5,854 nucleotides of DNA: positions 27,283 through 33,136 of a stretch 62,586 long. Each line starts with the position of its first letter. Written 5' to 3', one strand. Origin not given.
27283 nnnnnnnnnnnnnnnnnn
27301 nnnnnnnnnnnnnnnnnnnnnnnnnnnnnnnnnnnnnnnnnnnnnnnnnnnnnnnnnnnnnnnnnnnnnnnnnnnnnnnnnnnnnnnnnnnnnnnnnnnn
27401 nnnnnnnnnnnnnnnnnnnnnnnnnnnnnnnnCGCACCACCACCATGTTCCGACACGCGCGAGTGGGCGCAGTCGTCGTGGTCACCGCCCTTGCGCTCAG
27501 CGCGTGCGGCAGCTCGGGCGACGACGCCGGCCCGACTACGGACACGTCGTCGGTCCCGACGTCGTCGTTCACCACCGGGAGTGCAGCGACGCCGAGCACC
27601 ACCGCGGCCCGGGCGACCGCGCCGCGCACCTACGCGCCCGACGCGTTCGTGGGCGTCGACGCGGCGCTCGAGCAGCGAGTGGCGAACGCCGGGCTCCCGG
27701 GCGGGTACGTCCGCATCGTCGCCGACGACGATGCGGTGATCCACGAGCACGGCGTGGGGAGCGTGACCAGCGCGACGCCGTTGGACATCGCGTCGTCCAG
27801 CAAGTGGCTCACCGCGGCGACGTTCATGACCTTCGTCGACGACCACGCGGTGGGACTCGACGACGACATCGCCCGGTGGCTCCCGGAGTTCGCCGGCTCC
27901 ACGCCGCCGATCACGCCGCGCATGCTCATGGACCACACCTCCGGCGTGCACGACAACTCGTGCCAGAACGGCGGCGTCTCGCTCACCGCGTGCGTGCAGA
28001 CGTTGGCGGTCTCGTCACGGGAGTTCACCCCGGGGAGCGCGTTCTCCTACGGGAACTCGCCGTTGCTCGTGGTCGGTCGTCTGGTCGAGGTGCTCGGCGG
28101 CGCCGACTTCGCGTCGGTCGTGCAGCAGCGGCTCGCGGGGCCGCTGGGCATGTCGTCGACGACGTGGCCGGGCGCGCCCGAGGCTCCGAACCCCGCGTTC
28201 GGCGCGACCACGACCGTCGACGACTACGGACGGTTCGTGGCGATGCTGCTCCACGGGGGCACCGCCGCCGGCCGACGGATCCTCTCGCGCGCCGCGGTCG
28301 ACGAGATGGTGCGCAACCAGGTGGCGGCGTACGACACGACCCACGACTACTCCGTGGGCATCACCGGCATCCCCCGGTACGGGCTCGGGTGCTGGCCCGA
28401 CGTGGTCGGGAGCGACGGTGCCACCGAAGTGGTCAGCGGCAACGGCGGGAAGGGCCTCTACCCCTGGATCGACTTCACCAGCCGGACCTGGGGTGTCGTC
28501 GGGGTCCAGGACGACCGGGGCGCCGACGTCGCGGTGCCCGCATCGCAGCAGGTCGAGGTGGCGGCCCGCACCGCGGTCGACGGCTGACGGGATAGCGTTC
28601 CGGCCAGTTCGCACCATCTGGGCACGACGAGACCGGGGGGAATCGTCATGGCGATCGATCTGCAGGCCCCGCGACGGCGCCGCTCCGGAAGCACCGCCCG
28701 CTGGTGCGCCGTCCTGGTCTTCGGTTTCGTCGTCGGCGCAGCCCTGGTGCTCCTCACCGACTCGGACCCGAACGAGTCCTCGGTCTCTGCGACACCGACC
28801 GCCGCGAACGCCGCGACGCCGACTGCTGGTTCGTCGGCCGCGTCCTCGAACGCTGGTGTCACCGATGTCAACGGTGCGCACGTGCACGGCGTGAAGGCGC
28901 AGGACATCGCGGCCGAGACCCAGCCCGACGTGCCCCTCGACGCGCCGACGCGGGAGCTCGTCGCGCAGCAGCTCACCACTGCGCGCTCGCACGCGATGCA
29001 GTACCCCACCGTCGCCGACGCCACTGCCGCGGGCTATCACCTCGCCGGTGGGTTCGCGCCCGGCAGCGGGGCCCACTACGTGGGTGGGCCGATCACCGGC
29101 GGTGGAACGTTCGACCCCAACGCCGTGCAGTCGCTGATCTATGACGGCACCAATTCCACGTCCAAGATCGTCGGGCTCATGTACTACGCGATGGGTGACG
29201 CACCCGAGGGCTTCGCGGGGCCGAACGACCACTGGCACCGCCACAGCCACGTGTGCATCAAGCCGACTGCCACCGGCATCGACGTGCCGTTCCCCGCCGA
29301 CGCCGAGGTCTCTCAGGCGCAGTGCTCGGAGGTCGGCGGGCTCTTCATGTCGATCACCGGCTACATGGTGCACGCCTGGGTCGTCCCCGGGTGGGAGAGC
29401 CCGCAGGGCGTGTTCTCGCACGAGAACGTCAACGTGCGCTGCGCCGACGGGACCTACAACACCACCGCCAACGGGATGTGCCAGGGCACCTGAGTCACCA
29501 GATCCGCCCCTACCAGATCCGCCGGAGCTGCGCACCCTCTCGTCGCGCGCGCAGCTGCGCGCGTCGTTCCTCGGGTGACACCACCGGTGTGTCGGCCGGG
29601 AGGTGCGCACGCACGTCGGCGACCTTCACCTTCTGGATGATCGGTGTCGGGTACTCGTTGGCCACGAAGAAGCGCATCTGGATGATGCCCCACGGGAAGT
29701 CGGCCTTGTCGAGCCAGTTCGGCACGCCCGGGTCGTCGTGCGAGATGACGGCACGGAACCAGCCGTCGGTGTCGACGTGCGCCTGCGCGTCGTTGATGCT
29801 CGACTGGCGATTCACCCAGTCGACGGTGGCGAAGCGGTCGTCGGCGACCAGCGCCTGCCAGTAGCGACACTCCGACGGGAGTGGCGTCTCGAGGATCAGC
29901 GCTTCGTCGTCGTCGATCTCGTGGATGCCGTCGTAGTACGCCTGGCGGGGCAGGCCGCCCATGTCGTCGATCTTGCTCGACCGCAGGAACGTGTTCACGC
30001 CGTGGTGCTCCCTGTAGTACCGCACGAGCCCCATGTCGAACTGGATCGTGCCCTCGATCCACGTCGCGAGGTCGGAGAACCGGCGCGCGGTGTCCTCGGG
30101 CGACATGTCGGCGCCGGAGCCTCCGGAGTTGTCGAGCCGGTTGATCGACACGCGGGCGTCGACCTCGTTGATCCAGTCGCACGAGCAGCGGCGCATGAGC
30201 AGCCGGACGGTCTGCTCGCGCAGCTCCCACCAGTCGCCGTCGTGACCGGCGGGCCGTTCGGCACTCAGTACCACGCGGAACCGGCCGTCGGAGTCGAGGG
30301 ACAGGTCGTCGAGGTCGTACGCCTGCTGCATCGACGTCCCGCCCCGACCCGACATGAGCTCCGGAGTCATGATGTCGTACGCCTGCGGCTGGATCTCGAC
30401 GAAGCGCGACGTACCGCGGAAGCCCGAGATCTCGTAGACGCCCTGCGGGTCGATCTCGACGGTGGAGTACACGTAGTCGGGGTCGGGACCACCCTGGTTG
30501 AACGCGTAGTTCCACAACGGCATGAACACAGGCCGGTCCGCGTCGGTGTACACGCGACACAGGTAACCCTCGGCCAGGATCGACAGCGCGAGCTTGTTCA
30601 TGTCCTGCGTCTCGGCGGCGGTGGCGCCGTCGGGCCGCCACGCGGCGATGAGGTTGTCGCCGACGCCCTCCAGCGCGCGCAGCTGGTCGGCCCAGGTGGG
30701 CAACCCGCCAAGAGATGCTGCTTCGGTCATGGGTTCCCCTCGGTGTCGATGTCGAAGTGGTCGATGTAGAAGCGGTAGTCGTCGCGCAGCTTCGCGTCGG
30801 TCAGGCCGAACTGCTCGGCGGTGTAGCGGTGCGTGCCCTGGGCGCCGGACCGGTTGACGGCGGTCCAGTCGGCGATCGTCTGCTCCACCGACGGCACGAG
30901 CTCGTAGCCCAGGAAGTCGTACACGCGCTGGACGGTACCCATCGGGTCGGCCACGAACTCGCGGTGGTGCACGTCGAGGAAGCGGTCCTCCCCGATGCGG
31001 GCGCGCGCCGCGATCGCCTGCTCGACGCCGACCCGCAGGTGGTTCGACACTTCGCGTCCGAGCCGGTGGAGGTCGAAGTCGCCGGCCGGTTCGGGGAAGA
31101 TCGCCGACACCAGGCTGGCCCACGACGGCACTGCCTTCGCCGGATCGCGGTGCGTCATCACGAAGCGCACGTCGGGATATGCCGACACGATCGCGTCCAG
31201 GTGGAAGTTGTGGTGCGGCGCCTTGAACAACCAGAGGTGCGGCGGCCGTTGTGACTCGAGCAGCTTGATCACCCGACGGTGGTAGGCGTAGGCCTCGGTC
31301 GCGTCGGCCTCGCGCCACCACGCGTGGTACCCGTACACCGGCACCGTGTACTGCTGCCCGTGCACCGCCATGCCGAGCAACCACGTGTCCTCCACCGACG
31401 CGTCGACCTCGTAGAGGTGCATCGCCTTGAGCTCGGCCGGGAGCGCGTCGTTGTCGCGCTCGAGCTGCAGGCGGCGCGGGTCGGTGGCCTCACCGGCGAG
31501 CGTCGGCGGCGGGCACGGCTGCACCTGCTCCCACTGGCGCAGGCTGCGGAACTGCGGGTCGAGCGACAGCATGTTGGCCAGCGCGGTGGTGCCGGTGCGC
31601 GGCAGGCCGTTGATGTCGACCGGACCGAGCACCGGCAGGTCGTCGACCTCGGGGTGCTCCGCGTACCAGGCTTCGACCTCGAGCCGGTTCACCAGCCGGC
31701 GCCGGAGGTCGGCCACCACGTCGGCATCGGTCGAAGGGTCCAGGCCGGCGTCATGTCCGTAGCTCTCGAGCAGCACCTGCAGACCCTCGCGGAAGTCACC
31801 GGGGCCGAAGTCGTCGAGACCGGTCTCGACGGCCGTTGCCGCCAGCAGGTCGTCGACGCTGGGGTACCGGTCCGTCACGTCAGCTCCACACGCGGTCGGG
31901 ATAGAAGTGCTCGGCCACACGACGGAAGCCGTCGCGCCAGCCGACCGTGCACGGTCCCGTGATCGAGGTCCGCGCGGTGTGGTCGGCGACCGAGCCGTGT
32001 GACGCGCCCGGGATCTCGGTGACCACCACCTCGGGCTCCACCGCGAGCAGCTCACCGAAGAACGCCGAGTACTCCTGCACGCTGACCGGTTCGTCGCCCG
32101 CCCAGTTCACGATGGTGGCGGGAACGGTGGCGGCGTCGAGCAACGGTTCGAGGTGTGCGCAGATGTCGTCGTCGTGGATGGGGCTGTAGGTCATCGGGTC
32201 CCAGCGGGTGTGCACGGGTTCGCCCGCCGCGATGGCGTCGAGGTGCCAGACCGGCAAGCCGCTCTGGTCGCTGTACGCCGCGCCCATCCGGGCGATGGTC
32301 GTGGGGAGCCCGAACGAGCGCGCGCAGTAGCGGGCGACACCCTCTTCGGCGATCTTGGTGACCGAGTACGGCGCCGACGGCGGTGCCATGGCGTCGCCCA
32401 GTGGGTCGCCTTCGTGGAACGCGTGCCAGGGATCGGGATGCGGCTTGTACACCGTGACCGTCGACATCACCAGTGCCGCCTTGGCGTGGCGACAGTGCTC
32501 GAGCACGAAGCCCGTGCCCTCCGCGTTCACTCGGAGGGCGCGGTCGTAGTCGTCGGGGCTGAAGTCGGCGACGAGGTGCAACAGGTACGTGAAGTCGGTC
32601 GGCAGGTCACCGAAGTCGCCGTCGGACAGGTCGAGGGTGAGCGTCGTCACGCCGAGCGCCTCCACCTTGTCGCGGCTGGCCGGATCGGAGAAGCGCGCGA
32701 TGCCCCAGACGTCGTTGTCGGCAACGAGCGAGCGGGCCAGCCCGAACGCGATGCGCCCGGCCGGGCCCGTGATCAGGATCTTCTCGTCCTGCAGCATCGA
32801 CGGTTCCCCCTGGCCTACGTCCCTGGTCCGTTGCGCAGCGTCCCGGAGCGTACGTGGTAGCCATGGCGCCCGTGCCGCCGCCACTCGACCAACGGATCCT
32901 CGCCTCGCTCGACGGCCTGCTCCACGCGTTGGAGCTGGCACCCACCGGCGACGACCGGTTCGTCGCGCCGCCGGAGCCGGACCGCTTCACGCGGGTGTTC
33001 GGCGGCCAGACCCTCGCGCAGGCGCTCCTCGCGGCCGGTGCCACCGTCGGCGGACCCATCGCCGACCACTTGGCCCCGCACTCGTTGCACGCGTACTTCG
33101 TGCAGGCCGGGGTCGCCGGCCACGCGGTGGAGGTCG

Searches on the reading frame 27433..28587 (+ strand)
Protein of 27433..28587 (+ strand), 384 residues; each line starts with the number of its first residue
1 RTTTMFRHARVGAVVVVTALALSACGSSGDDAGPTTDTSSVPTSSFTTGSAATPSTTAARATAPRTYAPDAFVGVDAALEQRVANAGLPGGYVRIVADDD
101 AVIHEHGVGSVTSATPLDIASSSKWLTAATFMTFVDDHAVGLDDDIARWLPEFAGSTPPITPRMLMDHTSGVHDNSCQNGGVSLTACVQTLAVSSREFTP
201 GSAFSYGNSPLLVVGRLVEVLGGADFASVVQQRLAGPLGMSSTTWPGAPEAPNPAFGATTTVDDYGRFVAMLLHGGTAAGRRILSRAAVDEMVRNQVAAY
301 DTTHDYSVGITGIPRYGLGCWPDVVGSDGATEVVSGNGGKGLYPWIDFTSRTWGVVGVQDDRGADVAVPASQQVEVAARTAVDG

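Call 75: search_protein_families(library=pfam, proteins=[window:27433-28587:+], max_evalue=0.00001)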
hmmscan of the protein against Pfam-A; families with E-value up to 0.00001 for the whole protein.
window:27433-28587:+ (384 aa): 1 family
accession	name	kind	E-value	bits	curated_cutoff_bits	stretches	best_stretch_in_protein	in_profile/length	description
PF00144.29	Beta-lactamase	-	8.1e-36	124.3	27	1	75-362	1-312/329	Beta-lactamase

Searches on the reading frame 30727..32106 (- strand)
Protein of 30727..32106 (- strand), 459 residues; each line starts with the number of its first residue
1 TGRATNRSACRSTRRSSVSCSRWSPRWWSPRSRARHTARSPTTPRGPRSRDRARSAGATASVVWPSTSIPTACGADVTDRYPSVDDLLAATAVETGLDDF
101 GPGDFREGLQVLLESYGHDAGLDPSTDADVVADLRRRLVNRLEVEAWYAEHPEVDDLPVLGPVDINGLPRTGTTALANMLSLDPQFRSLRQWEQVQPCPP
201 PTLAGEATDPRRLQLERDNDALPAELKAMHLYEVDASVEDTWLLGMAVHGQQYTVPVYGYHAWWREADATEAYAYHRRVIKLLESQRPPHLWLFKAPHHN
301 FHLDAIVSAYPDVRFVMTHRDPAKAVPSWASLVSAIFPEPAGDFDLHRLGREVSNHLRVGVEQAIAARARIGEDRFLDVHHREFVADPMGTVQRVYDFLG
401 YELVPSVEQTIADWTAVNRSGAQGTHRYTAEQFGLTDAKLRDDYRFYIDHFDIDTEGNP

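Call 75: search_protein_families(library=pfam, proteins=[window:30727-32106:-], max_evalue=0.00001)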
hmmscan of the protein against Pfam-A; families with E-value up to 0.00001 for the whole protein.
window:30727-32106:- (459 aa): 2 families
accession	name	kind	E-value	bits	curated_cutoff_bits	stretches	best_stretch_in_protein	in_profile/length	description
PF13469.12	Sulfotransfer_3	-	1.5e-38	133.7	27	1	162-402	1-213/216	Sulfotransferase family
PF00685.33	Sulfotransfer_1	-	4.1e-06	26.8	22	1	165-412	6-192/255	Sulfotransferase domain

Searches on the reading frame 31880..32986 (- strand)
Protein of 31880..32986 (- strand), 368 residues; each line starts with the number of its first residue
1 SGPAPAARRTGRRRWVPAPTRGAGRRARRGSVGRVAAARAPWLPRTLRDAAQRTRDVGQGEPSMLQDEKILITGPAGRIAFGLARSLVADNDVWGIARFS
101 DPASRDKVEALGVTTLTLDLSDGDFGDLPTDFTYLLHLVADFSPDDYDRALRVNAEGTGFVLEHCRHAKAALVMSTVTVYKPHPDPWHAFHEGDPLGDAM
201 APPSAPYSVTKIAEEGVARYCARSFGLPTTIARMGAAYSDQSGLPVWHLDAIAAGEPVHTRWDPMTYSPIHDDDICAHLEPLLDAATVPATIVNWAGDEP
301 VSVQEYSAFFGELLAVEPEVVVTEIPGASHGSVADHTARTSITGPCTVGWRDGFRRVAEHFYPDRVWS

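Call 75: search_protein_families(library=pfam, proteins=[window:31880-32986:-], max_evalue=0.00001)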
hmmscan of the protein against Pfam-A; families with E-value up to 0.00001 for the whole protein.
window:31880-32986:- (368 aa): 2 families
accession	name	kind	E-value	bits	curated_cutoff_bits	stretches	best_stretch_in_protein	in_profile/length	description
PF01370.27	Epimerase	-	2.3e-13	50.6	20.9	1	70-241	1-176/240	NAD dependent epimerase/dehydratase family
PF07993.18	NAD_binding_4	-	5.3e-07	29.5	20.1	1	114-239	71-209/258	Male sterility protein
